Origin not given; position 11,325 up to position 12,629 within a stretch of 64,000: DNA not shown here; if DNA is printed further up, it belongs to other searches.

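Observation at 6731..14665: Tight cluster of tailoring/hydrolytic enzymes: carbamoyltransferase, HAD phosphatase, penicillin-acylase-family hydrolase, radical SAM/SPASM, FN3 protein and D-aminoacylase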

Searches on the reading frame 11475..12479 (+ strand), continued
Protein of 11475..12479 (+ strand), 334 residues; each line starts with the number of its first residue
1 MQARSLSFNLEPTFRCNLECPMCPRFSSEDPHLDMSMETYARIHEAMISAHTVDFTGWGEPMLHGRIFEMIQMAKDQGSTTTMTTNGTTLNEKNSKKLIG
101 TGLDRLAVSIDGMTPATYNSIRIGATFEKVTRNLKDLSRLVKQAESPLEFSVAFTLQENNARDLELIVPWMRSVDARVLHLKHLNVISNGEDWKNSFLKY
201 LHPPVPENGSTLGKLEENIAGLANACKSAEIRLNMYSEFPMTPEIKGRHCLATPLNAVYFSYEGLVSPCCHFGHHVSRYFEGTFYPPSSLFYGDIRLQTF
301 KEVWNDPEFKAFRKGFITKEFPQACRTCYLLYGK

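Call 20: find_related_loci(query=A1, collection=genome_contigs, flank=10000)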
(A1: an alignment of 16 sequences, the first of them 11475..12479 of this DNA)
Query A1 (334 aa) in genome_contigs; peptide patterns used: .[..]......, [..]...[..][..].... (x = any residue, [..] = any of these).
95 stretches matched a pattern; 77 encode a relative of the query (tblastn E <= 1e-3); 76 distinct loci.
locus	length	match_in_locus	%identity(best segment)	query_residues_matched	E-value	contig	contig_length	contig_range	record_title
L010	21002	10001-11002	64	1-334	1e-156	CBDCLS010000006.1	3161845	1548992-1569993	MAG: Acidobacteriota bacterium isolate 14630678-797e-49b2-a12b-7f7aca0c86a6 genome assembly, contig: contig_6, whole gen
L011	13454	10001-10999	67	1-334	2e-154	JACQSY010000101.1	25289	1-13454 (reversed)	MAG: Acidobacteria bacterium isolate NC_groundwater_1397_Ag_S-0.65um_54_40 S_p65_S5_coassembly_k141_3759242, whole genom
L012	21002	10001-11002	63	1-334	2e-153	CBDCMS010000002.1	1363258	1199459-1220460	MAG: Acidobacteriota bacterium isolate d2208f9c-dc62-4c60-9894-974f31c88c53 genome assembly, contig: contig_2, whole gen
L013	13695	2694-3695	65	1-334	1e-153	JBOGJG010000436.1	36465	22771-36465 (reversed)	MAG: Acidobacteriota bacterium isolate M3-S_metawrap_bin.129 k127_2741388, whole genome shotgun sequence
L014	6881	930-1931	63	1-334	4e-151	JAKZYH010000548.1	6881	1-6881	MAG: Acidobacteriota bacterium isolate Langseth_Bin_00184 Langseth_Bin_00184_000000000548, whole genome shotgun sequence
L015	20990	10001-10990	65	4-334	8e-151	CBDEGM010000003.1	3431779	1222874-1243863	MAG: Acidobacteriota bacterium isolate 63da1ed5-0035-4823-a345-c6a6c0b04f97 genome assembly, contig: contig_3, whole gen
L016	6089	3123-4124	64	1-334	2e-150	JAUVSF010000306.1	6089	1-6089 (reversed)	MAG: Acidobacteriota bacterium isolate CSMAG_733 CSMAG_733_k127_1179904_length_6089_cov_37.0357, whole genome shotgun se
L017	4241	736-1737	63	1-334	2e-153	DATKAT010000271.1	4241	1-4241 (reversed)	MAG TPA_asm: Acidobacteriota bacterium isolate SMAG_U14401 k141_1712344, whole genome shotgun sequence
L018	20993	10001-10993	63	4-334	4e-149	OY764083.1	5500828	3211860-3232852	MAG: Acidobacteriota bacterium isolate 715e7d27-e149-44c2-9d7f-aa5f8d263fc4 genome assembly, chromosome: 1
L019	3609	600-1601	62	1-334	5e-154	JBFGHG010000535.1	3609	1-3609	MAG: Acidobacteriota bacterium isolate Mix_sand02.2020.12.Z.24 k141_25065_length_3609_cov_9.0000, whole genome shotgun s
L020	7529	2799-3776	64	4-328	1e-147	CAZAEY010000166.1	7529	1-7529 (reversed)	MAG TPA_asm: uncultured Acidobacteriota bacterium isolate SRP217488_co1_173 genome assembly, contig: NODE_9266_length_75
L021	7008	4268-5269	63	1-334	1e-147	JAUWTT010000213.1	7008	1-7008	MAG: Acidobacteriota bacterium isolate CSMAG_2587 CSMAG_2587_k127_3037091_length_7008_cov_566.0000, whole genome shotgun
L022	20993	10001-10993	63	4-334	2e-147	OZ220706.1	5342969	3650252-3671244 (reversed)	MAG: Acidobacteriota bacterium isolate 3e01828c-349b-4d98-9675-17abf9a03cac genome assembly, chromosome: 1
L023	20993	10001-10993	63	4-334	2e-147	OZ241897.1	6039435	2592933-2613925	MAG: Acidobacteriota bacterium isolate 7b4b86e9-9a4d-44db-aaa0-056d26db6e00 genome assembly, chromosome: 1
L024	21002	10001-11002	61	1-334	1e-147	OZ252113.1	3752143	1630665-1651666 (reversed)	MAG: Acidobacteriota bacterium isolate 2c58d5ee-68e6-4fab-842c-f2a4eb34635a genome assembly, chromosome: 1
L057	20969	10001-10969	31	7-331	1e-49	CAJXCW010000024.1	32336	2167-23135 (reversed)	TPA_asm: uncultured bacterium isolate ERR599008_bin.45_MetaBAT_v2.12.1_MAG genome assembly, contig: NODE_1265_length_323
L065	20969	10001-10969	28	8-332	1e-37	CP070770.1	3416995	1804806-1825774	MAG: Deltaproteobacteria bacterium isolate bin23 chromosome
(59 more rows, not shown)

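Call 26: search_solved_structures(query=window:11475-12479:+, max_evalue=0.001)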
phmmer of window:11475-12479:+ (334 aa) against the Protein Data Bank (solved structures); distinct sequences matched with E-value up to 0.001: 7.
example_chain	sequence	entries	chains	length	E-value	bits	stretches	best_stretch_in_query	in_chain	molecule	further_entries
7vob_C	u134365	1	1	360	4.8e-09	39.2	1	15-140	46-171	Cytosylglucuronate decarboxylase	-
7voc_C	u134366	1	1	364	4.9e-09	39.1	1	15-140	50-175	Cytosylglucuronate decarboxylase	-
7tol_A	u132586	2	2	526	3.3e-07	33.1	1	5-120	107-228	glycerol dibiphytanyl glycerol tetraether - macrocyclic archaeol synthase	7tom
8hzv_A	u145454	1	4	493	1e-05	28.2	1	7-168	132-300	Radical S-Adenosyl-L-methionine Enzyme DesII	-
8hzy_A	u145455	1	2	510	1.1e-05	28.1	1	7-168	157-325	DesII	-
6efn_A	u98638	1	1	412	1.1e-05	28.1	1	6-175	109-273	Sporulation killing factor maturation protein SkfB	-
8wm2_A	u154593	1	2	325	5.3e-05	25.9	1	3-111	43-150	Fe-S radical SAM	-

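Call 32: find_encoding_contigs(protein=P0003, flank=10000, max_places=2)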
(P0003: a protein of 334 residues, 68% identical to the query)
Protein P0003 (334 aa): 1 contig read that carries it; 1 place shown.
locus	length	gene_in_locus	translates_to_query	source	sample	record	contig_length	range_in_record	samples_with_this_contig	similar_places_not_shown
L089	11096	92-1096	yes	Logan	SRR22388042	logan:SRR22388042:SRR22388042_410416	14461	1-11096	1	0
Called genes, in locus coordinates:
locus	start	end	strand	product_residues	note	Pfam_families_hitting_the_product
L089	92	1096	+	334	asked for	PF04055:Radical_SAM, PF13186:SPASM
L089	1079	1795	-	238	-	PF03279:Lip_A_acyltrans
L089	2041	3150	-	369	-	PF04015:DUF362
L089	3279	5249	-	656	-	PF01011:PQQ, PF13360:PQQ_2 (weak)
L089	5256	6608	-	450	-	PF06439:3keto-disac_hyd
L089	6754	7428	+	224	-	PF08239:SH3_3 (weak)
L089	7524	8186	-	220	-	PF01590:GAF, PF13185:GAF_2, PF13492:GAF_3 (weak), PF03861:ANTAR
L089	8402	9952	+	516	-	PF00675:Peptidase_M16 (weak), PF05193:Peptidase_M16_C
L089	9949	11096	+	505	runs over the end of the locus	PF05193:Peptidase_M16_C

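Call 59: list_cluster_members(proteins=[P0001, P0121, P0241, P0253, P0283, P0123])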
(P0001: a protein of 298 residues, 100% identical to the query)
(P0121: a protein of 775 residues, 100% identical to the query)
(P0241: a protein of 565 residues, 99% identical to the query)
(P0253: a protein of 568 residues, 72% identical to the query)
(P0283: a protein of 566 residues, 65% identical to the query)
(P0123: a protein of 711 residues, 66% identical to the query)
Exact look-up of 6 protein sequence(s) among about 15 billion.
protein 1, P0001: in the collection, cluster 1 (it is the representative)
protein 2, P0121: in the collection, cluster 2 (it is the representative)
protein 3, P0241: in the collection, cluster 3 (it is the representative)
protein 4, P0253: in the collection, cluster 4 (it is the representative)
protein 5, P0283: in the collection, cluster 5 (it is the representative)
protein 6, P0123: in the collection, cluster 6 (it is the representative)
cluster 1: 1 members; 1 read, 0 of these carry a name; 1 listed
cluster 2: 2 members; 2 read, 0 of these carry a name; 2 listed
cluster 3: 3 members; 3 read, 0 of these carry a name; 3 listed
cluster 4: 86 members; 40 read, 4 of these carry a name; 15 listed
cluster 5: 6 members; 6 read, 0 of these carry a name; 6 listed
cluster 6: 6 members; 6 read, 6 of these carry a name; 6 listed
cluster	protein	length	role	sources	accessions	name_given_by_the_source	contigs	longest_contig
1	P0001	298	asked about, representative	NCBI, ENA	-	-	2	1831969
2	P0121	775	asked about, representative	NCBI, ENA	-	-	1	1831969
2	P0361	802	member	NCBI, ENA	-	-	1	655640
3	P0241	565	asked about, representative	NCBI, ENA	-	-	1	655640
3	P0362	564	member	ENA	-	-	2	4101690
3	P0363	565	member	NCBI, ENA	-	-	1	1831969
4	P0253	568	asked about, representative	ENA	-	-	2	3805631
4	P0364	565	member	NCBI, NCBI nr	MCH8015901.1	MAG: hypothetical protein IH917_04665 [Acidobacteria bacterium] | hypothetical protein [Acidobacteriota bacterium]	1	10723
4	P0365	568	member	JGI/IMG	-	carbamoyltransferase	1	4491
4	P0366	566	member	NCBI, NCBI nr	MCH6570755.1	MAG: hypothetical protein IH794_11675 [Acidobacteria bacterium] | hypothetical protein [Acidobacteriota bacterium]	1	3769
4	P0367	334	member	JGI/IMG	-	carbamoyltransferase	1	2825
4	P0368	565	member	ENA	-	-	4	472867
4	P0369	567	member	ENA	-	-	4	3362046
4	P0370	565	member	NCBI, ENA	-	-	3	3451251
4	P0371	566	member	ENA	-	-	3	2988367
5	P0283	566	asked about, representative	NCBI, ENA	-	-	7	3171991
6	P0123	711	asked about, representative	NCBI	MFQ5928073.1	MAG: penicillin acylase family protein [Acidobacteriota bacterium]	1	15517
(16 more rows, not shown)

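Call 68: predict_structure(alignment_id=A1)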
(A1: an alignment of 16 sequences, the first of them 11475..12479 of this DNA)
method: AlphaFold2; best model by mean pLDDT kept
length: 334 residues; sequences in the alignment: 16
mean_pLDDT: 82.4   pTM: 0.85
mean pLDDT of the five models: 82.4, 81.6, 81.4, 80.6, 76.0
residues with pLDDT >= 90: 160; 70-90: 96; 50-70: 63; < 50: 15
segments of 3 or more residues with pLDDT < 50: 273-282, 331-334
pLDDT, mean of each block of 10 residues (from residue 1): 77 83 59 91 94 82 94 95 93 97 95 93 91 98 96 91 96 97 69 80 71 90 97 82 60 70 81 44 54 89 89 78 61 41
secondary structure, 60 per line:
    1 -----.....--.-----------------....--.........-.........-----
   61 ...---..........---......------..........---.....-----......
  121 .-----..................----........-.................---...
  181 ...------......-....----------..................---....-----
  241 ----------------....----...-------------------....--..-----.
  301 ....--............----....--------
elements in order: E6-10 H37-45 E50-55 H67-76 E80-85 H92-101 E105-109 H115-121 H127-144 E149-156 H158-174 E178-183 H190-195 H197-200 H211-228 E232-235 E257-260 E265-267 H287-290 H300-304 H307-318 H323-326
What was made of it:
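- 11475..12479 (+): Radical-SAM enzyme with a Twitch-like abbreviated SPASM domain. In this genus it is inverted relative to its usual partner gene. AF2 model pLDDT 82 (call 68).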

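Call 70: fold_search(model_id=the predicted structure, library=pdb)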
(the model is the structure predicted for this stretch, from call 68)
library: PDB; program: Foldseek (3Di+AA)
matches with E <= 10: 1799; with E <= 0.001: 184
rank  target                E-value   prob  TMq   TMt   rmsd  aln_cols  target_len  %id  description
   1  8hzv_A                1.5e-14  1.00  0.69  0.50   5.3       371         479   16  The crystal structure of a Radical SAM Enzyme DesII (released 2024-07-10)
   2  8hzy_B                1.6e-14  1.00  0.68  0.51   5.3       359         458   16  The crystal structure of a Radical SAM Enzyme DesII (released 2024-07-10)
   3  8hzv_C                2.2e-14  1.00  0.66  0.48   5.5       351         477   16  The crystal structure of a Radical SAM Enzyme DesII (released 2024-07-10)
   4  7vob                  2.3e-14  1.00  0.71  0.73   4.3       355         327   18  The crystal structure of a Radical SAM Enzyme BlsE involved in the Biosynthesis of Blasticidin S (released 2022-05-04)
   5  8hzv_D                4.5e-14  1.00  0.68  0.49   5.3       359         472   15  The crystal structure of a Radical SAM Enzyme DesII (released 2024-07-10)
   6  8hzv_B                1.4e-13  1.00  0.68  0.50   5.3       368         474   15  The crystal structure of a Radical SAM Enzyme DesII (released 2024-07-10)
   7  8hzy_A                2.0e-13  1.00  0.65  0.48   5.5       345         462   17  The crystal structure of a Radical SAM Enzyme DesII (released 2024-07-10)
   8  6efn                  2.4e-12  1.00  0.58  0.51   5.0       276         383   21  Structure of a RiPP maturase, SkfB (released 2018-10-24)
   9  5v1s_A                3.4e-12  1.00  0.66  0.53   5.8       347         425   14  Crystal structure of Streptococcus suis SuiB bound to S-adenosylmethionine (released 2017-08-30)
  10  5wgg_A                4.5e-12  1.00  0.61  0.48   6.7       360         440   18  Structural Insights into Thioether Bond Formation in the Biosynthesis of Sactipeptides (released 2017-07-26)
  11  5v1q_A                1.2e-11  1.00  0.63  0.50   6.6       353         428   13  Crystal structure of Streptococcus suis SuiB (released 2017-08-30)
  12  5v1q_B                1.4e-11  1.00  0.64  0.51   6.2       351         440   14  Crystal structure of Streptococcus suis SuiB (released 2017-08-30)
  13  9gm3_C                1.9e-11  1.00  0.64  0.58   6.6       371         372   15  Crystal structure of the complex formed between the radical SAM protein ChlB and the leader region of its precursor su (released 2025-06-25)
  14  5v1s_B                3.8e-11  1.00  0.61  0.49   6.4       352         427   14  Crystal structure of Streptococcus suis SuiB bound to S-adenosylmethionine (released 2017-08-30)
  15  5v1t_A                5.1e-11  1.00  0.65  0.51   5.9       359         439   14  Crystal structure of Streptococcus suis SuiB bound to precursor peptide SuiA (released 2017-08-30)
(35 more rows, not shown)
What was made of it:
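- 11475..12479 (+): Top Foldseek hits are DesII and BlsE (call 70).
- Closest known: Twitch/SPASM radical-SAM enzymes: BlsE, DesII, BtrN. Same: Foldseek gives TM 0.66-0.71 to DesII and BlsE, and 0.58-0.66 to SkfB, SuiB and CteB (call 70).
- The nearest solved relatives of the radical-SAM enzyme by sequence and by fold are BlsE and DesII (calls 26, 70).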

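Call 76: search_protein_families(library=pfam, proteins=[L057:5304-6023:+, L057:6033-7019:+, L057:7073-8242:+, L057:8249-9892:+, L057:11050-12300:+, L057:12311-13168:+, L057:4002-5081:-, L065:12622-13989:+, L065:4331-5578:+, L065:11030-12007:+], max_evalue=0.00001)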
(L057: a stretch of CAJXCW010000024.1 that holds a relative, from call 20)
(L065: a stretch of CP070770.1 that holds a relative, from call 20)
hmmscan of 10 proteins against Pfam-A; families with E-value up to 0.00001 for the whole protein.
L057:5304-6023:+ (240 aa): 2 families
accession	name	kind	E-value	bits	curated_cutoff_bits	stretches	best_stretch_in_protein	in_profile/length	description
PF00483.29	NTP_transferase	-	4e-44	151.5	21.2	1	2-227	1-240/245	Nucleotidyl transferase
PF12804.13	NTP_transf_3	-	5.1e-11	43.4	27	1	3-123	1-112/160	MobA-like NTP transferase domain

L057:6033-7019:+ (329 aa): 8 families
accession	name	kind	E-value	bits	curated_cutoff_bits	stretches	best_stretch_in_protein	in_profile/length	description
PF16363.11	GDP_Man_Dehyd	-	2e-72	244.9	27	1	9-310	1-331/332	GDP-mannose 4,6 dehydratase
PF01370.27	Epimerase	-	1.9e-53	181.8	20.9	1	8-244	1-240/240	NAD dependent epimerase/dehydratase family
PF01073.25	3Beta_HSD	-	6.4e-27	94.7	22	1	9-232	1-230/280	3-beta hydroxysteroid dehydrogenase/isomerase family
PF02719.21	Polysacc_synt_2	-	4.3e-17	62.7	20.2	1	8-267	1-252/293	Polysaccharide biosynthesis protein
PF07993.18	NAD_binding_4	-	1.8e-16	60.5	20.1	1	10-184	1-209/258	Male sterility protein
PF13460.12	NAD_binding_10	-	4.4e-12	46.7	27.2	1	12-165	1-133/184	NAD(P)H-binding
PF04321.23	RmlD_sub_bind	-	3.8e-09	36.5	27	1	7-162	2-135/287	RmlD substrate binding domain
PF00106.31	adh_short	-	1.8e-06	28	26.6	0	7-78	2-71/195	short chain dehydrogenase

L057:7073-8242:+ (390 aa): 1 family
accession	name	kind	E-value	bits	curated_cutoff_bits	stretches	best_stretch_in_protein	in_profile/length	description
PF01041.23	DegT_DnrJ_EryC1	-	5.1e-119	398.1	19.8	1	15-377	2-359/360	DegT/DnrJ/EryC1/StrS aminotransferase family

L057:8249-9892:+ (548 aa): 1 family
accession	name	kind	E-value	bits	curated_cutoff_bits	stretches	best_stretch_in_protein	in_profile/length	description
PF01943.22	Polysacc_synt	-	1.2e-07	31.9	28.2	1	37-324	3-273/274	Polysaccharide biosynthesis protein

L057:11050-12300:+ (417 aa): 0 families

L057:12311-13168:+ (286 aa): 5 families
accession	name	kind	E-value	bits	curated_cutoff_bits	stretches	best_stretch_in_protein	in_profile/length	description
PF04321.23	RmlD_sub_bind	-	1.1e-87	294.2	27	1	1-282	1-284/287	RmlD substrate binding domain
PF01370.27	Epimerase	-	1e-28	100.9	20.9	1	3-182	1-206/240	NAD dependent epimerase/dehydratase family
PF16363.11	GDP_Man_Dehyd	-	4.1e-20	73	27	1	32-165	58-194/332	GDP-mannose 4,6 dehydratase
PF02719.21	Polysacc_synt_2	-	4.4e-11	42.9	20.2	1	34-100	62-129/293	Polysaccharide biosynthesis protein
PF01073.25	3Beta_HSD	-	2.2e-06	27.3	22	0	33-110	52-128/280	3-beta hydroxysteroid dehydrogenase/isomerase family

L057:4002-5081:- (360 aa): 4 families
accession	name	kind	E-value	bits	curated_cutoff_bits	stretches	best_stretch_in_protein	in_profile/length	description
PF13439.12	Glyco_transf_4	-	2.5e-12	47.6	28.5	1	24-168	10-168/170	Glycosyltransferase Family 4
PF13524.12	Glyco_trans_1_2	-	6.3e-12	46.1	25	1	236-353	27-143/144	Glycosyl transferase-like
PF13692.12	Glyco_trans_1_4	-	2.1e-11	44.7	27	1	209-312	26-130/142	Glycosyl transferases group 1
PF00534.26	Glycos_transf_1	-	3.2e-09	37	26.4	1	242-333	73-167/172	Glycosyl transferases group 1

L065:12622-13989:+ (456 aa): 2 families
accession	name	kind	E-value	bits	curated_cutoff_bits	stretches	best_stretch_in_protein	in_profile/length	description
PF04055.27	Radical_SAM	-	1.1e-12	48.9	29.5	1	159-339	2-166/166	Radical SAM superfamily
PF02310.24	B12-binding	-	2.1e-06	28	32.1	1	11-97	20-116/121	B12 binding domain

L065:4331-5578:+ (416 aa): 2 families
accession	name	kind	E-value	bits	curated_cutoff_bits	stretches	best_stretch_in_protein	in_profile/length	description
PF14524.12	Wzt_C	-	6.7e-24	84.9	30.4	1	259-407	3-140/143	Wzt C-terminal domain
PF00005.33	ABC_tran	-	1.5e-16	61.7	25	1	41-172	1-135/137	ABC transporter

L065:11030-12007:+ (326 aa): 2 families
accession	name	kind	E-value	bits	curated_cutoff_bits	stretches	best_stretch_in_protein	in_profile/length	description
PF08241.18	Methyltransf_11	-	7e-09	36.7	21.2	1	57-109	36-88/95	Methyltransferase domain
PF13649.12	Methyltransf_25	-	9e-07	29.9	27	1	64-109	49-94/97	Methyltransferase domain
